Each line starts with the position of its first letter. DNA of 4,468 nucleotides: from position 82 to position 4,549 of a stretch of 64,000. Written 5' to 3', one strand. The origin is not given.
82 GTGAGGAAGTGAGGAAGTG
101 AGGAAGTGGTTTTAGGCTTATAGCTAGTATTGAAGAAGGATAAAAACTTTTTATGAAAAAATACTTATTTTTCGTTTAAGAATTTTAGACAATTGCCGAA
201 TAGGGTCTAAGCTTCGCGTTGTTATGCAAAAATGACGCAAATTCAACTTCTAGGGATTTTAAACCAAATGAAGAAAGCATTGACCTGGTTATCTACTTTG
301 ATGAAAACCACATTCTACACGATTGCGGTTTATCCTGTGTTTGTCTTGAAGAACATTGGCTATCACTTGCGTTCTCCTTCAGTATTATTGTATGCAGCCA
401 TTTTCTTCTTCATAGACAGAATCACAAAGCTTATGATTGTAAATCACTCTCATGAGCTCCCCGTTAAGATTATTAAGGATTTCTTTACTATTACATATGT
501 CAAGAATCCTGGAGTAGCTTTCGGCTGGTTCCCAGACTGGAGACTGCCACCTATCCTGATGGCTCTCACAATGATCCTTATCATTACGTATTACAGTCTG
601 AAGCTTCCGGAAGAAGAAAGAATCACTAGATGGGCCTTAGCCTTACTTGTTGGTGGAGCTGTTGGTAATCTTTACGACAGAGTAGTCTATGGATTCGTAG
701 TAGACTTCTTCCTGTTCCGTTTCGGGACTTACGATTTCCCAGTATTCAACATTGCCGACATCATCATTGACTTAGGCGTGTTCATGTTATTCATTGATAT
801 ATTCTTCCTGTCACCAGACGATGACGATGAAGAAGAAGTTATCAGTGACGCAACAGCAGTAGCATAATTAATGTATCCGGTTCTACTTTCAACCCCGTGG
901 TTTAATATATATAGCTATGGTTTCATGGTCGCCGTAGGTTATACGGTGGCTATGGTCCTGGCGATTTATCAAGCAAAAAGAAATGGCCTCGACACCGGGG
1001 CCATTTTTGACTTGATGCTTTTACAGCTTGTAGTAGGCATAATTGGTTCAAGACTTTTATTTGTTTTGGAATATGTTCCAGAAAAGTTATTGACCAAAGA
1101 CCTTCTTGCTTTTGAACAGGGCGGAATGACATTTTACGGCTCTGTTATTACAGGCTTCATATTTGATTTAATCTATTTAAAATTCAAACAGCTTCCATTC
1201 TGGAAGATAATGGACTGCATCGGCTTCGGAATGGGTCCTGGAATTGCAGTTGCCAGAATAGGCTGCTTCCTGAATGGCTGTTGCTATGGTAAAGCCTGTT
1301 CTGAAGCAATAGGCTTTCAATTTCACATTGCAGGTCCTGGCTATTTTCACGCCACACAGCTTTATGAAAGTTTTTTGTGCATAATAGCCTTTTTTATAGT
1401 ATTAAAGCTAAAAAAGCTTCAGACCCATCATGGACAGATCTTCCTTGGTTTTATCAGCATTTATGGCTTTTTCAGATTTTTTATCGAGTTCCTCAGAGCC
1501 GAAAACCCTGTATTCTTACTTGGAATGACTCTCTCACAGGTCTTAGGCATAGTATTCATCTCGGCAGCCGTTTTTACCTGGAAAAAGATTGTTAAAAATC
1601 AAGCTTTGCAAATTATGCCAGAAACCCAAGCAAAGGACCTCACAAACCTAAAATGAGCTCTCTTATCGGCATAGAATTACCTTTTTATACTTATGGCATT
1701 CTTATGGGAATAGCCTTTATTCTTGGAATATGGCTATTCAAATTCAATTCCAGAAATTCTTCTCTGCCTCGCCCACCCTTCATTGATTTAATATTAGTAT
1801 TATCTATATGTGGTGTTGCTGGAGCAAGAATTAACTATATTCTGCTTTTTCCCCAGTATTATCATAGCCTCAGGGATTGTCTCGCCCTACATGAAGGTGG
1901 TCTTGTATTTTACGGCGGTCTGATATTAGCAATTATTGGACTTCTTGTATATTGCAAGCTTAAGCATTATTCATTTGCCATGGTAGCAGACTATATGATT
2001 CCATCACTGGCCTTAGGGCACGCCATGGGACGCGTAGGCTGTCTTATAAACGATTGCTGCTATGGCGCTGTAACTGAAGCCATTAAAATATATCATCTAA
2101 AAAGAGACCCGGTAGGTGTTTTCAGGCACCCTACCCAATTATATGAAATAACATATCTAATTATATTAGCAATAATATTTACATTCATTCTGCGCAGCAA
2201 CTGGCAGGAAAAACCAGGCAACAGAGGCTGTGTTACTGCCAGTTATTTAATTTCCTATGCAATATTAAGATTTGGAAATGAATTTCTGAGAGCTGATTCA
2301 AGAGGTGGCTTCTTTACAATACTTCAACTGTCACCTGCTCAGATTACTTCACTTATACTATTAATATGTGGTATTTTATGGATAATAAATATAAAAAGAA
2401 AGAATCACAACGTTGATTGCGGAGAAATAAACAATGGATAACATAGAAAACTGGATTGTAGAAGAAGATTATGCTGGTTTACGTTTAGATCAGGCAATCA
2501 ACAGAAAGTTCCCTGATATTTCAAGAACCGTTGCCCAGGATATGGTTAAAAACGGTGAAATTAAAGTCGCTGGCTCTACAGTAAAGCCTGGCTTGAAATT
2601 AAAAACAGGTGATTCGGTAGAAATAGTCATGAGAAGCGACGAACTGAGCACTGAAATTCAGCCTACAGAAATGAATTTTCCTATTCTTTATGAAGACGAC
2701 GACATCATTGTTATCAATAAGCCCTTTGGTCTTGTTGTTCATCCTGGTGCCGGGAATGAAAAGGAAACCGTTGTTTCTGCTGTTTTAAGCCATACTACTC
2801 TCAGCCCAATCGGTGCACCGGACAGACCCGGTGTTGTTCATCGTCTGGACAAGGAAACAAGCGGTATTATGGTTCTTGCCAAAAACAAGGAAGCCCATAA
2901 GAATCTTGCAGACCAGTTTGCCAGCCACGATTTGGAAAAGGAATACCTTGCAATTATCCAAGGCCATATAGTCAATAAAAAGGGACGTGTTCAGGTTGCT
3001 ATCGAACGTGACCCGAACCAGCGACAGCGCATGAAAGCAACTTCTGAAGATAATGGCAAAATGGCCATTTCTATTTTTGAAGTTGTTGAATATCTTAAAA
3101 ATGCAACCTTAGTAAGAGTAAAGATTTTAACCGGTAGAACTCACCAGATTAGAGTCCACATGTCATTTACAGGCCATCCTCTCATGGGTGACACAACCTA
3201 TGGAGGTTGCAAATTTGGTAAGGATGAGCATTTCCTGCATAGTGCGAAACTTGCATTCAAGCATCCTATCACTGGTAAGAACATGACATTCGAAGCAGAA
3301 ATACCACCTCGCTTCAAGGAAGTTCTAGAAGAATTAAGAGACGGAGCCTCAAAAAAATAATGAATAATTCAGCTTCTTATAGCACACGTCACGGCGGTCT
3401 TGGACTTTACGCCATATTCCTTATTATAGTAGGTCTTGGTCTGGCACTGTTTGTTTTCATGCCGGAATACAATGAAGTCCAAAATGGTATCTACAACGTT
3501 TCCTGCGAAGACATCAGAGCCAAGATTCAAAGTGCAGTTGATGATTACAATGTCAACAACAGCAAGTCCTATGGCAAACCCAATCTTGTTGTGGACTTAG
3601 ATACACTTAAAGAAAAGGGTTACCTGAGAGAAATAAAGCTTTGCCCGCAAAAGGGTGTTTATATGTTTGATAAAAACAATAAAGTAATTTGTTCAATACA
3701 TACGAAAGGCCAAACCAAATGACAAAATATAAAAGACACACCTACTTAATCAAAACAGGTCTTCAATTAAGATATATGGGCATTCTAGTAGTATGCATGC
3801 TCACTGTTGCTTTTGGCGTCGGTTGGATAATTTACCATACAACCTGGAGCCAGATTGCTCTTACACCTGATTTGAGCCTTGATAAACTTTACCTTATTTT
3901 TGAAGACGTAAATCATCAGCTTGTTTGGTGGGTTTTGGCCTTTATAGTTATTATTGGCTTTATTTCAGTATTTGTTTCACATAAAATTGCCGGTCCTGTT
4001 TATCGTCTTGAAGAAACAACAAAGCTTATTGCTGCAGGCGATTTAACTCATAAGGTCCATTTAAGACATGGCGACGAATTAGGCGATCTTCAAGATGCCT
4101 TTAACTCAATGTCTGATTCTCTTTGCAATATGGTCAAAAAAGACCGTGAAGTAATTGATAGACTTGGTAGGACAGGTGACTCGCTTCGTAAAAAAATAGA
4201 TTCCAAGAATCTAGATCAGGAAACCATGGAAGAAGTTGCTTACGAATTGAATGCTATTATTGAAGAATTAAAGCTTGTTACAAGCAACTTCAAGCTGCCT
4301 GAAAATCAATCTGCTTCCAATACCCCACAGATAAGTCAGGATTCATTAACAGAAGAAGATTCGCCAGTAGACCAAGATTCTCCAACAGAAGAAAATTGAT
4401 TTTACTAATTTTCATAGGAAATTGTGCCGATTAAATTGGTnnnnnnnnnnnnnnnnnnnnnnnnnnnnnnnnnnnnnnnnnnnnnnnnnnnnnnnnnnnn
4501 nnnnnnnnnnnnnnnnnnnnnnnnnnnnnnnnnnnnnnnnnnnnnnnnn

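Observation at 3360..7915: Membrane signalling/protease cluster (HAMP protein, clan-CD caspase-like protein, M50B-like intramembrane HExxH protein) immediately upstream of a GAF-adenylate cyclase and GIY-YIG gene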

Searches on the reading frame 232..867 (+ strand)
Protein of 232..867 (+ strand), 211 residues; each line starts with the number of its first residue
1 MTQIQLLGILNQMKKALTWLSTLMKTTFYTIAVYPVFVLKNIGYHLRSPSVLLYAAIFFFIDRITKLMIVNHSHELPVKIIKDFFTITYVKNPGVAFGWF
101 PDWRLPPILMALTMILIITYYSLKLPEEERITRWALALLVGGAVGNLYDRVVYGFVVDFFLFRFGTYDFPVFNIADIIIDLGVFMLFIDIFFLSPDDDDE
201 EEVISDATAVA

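Call 80: search_protein_families(library=pfam, proteins=[window:232-867:+], max_evalue=0.001)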
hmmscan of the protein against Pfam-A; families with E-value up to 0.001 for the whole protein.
window:232-867:+ (211 aa): 1 family
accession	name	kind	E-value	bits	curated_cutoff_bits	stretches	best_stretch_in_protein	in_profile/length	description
PF01252.23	Peptidase_A8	-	4.8e-38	131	25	1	55-192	2-142/142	Signal peptidase (SPase) II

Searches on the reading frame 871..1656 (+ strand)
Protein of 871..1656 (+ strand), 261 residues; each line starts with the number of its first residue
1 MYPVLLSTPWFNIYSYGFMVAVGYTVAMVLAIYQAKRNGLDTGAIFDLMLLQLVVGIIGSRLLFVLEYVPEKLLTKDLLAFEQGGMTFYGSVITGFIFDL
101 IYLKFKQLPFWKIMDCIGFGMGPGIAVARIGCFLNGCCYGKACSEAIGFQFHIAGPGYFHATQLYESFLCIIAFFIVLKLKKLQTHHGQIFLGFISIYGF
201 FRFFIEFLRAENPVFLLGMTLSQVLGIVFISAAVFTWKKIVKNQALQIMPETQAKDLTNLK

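Call 80: search_protein_families(library=pfam, proteins=[window:871-1656:+], max_evalue=0.001)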
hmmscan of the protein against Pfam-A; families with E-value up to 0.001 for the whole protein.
window:871-1656:+ (261 aa): 1 family
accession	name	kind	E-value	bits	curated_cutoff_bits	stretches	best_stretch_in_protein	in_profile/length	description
PF01790.23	LGT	-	8.3e-55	186.2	24.9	1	3-236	1-237/240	Prolipoprotein diacylglyceryl transferase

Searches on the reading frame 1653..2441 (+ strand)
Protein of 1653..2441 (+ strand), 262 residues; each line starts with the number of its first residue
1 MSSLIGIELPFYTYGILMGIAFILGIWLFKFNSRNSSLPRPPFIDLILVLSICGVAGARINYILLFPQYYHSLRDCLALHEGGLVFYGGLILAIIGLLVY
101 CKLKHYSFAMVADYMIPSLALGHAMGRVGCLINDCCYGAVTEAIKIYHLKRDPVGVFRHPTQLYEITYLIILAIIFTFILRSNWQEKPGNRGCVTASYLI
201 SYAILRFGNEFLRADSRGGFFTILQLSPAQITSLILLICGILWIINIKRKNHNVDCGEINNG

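Call 80: search_protein_families(library=pfam, proteins=[window:1653-2441:+], max_evalue=0.001)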
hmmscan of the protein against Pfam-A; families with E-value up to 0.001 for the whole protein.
window:1653-2441:+ (262 aa): 1 family
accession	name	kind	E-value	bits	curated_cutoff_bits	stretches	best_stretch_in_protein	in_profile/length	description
PF01790.23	LGT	-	1.3e-55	188.7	24.9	1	7-245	6-239/240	Prolipoprotein diacylglyceryl transferase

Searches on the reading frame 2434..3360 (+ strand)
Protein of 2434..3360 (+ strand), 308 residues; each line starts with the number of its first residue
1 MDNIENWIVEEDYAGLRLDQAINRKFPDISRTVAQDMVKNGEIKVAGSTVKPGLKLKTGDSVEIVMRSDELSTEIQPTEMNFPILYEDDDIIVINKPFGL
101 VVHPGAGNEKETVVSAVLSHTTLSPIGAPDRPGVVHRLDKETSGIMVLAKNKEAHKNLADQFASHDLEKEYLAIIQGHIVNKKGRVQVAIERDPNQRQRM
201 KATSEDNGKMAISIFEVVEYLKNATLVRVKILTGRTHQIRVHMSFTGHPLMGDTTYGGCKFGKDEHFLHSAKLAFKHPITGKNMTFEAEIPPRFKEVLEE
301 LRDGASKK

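Call 80: search_protein_families(library=pfam, proteins=[window:2434-3360:+], max_evalue=0.001)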
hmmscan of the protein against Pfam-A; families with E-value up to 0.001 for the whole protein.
window:2434-3360:+ (308 aa): 2 families
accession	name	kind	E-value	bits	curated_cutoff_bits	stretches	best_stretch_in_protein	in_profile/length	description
PF00849.27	PseudoU_synth_2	-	2.3e-37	129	26.8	1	90-244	1-151/152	RNA pseudouridylate synthase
PF01479.30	S4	-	1.6e-09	37.8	22.8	1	16-62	1-48/48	S4 domain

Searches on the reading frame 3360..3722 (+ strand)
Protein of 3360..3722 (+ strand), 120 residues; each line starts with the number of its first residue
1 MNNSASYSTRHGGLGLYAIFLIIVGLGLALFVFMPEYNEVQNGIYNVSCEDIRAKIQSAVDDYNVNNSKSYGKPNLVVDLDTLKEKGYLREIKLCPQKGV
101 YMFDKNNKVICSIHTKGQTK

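Call 3: search_protein_families(library=pfam, proteins=[window:3360-3722:+], max_evalue=0.1)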
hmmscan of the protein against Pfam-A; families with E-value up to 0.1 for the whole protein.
window:3360-3722:+ (120 aa): 0 families

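Call 4: search_protein_families(library=ncbifam, proteins=[window:3360-3722:+], max_evalue=0.1)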
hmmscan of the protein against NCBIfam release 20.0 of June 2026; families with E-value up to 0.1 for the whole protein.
window:3360-3722:+ (120 aa): 2 families
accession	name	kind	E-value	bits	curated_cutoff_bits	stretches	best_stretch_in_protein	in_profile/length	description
NF040999.1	pilin_ComGC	equivalog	0.0035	17.5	75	1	21-91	11-74/84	competence type IV pilus major pilin ComGC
NF008860.0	PRK11893.2-2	equivalog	0.026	13.4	761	1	38-97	118-176/583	methionine--tRNA ligase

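Call 25: search_protein_families(library=padloc, proteins=[window:3360-3722:+], max_evalue=0.01)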
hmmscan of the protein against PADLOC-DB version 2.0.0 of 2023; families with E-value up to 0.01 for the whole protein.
window:3360-3722:+ (120 aa): 0 families

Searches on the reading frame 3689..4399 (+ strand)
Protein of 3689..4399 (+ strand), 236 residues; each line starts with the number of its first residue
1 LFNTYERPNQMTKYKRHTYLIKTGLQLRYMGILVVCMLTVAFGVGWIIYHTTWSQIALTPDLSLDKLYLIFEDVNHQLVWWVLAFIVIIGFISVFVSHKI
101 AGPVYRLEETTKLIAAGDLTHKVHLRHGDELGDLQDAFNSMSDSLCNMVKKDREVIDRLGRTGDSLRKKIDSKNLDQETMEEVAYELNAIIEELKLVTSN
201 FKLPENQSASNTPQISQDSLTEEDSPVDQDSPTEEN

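Call 3: search_protein_families(library=pfam, proteins=[window:3689-4399:+], max_evalue=0.1)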
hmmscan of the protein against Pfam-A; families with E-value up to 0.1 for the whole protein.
window:3689-4399:+ (236 aa): 3 families
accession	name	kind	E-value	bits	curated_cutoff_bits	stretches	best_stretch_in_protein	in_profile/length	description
PF00672.30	HAMP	-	1.4e-10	41.8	25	1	95-145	1-51/53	HAMP domain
PF01351.25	RNase_HII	-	0.064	13.6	25.8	1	171-219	37-84/199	Ribonuclease HII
PF25487.1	ETR1_N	-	0.067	13.9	27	1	76-116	37-77/97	Ethylene receptor 1-like, N-terminal domain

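Call 4: search_protein_families(library=ncbifam, proteins=[window:3689-4399:+], max_evalue=0.1)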
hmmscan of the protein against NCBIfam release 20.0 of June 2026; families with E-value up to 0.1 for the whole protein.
window:3689-4399:+ (236 aa): 29 families (the best 25 are shown)
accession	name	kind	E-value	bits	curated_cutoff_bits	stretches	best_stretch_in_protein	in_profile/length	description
NF040691.1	MtrAB_MtrB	equivalog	6.5e-12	45.2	450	1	70-151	182-263/507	MtrAB system histidine kinase MtrB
NF033092.0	HK_WalK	equivalog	1.4e-10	40.4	725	1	63-149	164-250/594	cell wall metabolism sensor histidine kinase WalK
NF012163.2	BaeS_SmeS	equivalog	7.7e-10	38.3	500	1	68-156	155-244/457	sensor histidine kinase efflux regulator BaeS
NF007837.0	PRK10549.1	equivalog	1.2e-08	34.2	603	1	44-148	139-236/466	envelope stress sensor histidine kinase BaeS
NF038263.1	prot_phos_SiaA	equivalog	1.6e-08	33.6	700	1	77-147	311-381/658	biofilm regulation protein phosphatase SiaA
NF058645.1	MCPCtpMPsAe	equivalog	2e-08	33.5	900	1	80-159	209-290/558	methyl-accepting chemotaxis protein CtpM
NF045911.1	TCSHisKinNblS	equivalog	4.1e-07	28.7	1000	1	85-149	192-254/621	two-component system sensor histidine kinase NblS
NF047851.1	MCPCitTducer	equivalog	2.8e-06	26.7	900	1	75-159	192-276/553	methyl-accepting chemotaxis citrate transducer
NF007898.0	PRK10604.1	equivalog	3e-06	26.7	478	1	76-211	132-278/433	two-component system sensor histidine kinase RstB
NF012226.0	AdeS_HK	equivalog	5.5e-06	25.8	500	1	32-151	16-137/353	two-component sensor histidine kinase AdeS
NF007007.0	PRK09470.1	equivalog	7.1e-06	25.2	486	1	83-156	175-249/463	envelope stress sensor histidine kinase CpxA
NF045900.1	HisKinCpxALeg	equivalog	1.6e-05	23.8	800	1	83-156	159-235/451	two-component system sensor histidine kinase CpxA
NF011615.0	PRK15041.1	equivalog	2.2e-05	23.4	947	1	79-160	192-278/554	methyl-accepting chemotaxis protein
NF047496.1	HK_LIC11548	equivalog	2.6e-05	23.2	750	1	82-146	282-345/589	LIC_11548 family sensor histidine kinase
NF011622.0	PRK15048.1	equivalog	4.7e-05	22.7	900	1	82-161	196-277/553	methyl-accepting chemotaxis protein II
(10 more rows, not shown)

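Call 25: search_protein_families(library=padloc, proteins=[window:3719-4399:+], max_evalue=0.01)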
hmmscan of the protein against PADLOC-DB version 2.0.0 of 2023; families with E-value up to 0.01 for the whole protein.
window:3719-4399:+ (226 aa): 1 family
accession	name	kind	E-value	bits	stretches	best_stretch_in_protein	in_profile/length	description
PDLC02977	1TM-TIR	-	5.1e-05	20.9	0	154-210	40-98/186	-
